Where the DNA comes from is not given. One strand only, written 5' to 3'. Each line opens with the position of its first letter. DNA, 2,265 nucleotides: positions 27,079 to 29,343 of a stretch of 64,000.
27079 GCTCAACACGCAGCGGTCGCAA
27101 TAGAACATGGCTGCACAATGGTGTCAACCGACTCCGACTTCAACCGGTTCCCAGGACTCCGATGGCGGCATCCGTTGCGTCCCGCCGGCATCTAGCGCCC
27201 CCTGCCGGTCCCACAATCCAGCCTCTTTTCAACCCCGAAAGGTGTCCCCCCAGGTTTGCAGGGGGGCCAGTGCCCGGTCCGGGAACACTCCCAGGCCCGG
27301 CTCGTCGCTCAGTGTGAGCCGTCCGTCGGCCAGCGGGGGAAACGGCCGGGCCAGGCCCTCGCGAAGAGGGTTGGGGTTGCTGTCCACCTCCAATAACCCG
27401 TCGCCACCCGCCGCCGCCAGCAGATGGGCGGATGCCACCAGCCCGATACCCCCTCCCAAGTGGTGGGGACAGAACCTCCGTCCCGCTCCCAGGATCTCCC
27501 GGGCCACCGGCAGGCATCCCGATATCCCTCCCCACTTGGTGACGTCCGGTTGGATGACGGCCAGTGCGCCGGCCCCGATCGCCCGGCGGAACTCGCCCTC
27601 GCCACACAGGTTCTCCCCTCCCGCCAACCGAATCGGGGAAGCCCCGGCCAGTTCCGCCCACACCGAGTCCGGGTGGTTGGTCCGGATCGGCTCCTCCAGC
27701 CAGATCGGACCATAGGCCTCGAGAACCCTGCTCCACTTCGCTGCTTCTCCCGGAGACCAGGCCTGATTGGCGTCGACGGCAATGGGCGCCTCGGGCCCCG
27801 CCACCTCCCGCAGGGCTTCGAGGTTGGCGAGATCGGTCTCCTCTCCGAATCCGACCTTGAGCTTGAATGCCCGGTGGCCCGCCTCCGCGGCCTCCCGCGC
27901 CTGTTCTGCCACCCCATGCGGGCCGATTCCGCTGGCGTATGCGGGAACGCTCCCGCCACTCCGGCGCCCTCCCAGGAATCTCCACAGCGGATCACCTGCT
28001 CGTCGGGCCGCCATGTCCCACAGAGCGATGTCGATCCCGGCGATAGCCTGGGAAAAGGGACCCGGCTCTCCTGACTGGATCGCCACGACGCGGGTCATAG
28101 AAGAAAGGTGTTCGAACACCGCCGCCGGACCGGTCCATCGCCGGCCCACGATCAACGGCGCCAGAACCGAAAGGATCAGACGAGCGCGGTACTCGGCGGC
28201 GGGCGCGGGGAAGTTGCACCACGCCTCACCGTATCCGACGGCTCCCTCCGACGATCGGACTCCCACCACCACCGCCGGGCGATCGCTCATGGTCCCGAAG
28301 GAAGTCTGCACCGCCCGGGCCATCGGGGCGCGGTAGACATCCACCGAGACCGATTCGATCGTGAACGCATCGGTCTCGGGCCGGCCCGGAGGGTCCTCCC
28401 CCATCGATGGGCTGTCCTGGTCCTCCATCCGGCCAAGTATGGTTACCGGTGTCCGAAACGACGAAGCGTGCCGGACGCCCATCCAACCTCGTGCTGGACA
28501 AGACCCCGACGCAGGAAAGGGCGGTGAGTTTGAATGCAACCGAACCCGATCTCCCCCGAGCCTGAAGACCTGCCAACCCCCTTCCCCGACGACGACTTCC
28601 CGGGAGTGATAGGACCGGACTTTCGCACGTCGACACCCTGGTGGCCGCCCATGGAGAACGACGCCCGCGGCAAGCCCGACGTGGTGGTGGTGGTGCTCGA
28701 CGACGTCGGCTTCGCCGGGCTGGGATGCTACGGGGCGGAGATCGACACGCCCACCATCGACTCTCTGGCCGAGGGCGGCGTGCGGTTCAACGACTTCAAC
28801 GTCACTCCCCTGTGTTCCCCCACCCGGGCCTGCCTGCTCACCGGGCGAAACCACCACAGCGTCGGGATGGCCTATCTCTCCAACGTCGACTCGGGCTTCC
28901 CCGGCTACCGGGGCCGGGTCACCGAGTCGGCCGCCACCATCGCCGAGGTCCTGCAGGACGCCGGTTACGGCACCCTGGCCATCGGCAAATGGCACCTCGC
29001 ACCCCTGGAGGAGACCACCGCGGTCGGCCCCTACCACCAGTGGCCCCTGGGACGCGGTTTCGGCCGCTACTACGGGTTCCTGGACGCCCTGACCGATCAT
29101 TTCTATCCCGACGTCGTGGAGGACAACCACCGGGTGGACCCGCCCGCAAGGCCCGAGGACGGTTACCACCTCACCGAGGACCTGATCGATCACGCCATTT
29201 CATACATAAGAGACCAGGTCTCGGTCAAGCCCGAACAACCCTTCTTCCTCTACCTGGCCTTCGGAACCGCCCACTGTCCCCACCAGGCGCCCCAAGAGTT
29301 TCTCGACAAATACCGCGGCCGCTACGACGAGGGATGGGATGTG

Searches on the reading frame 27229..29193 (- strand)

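Call 43: search_protein_families(library=pfam, proteins=[window:27229-29193:-], max_evalue=0.00001)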
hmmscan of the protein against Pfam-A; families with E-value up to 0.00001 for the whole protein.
window:27229-29193:- (654 aa): 2 families
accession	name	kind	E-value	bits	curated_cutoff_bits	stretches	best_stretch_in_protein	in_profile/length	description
PF13378.12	MR_MLE_C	-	2.1e-56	191.5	29.4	1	428-640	2-217/219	Enolase C-terminal domain-like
PF02746.21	MR_MLE_N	-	1.4e-17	64.4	22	1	289-408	10-117/117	Mandelate racemase / muconate lactonizing enzyme, N-terminal domain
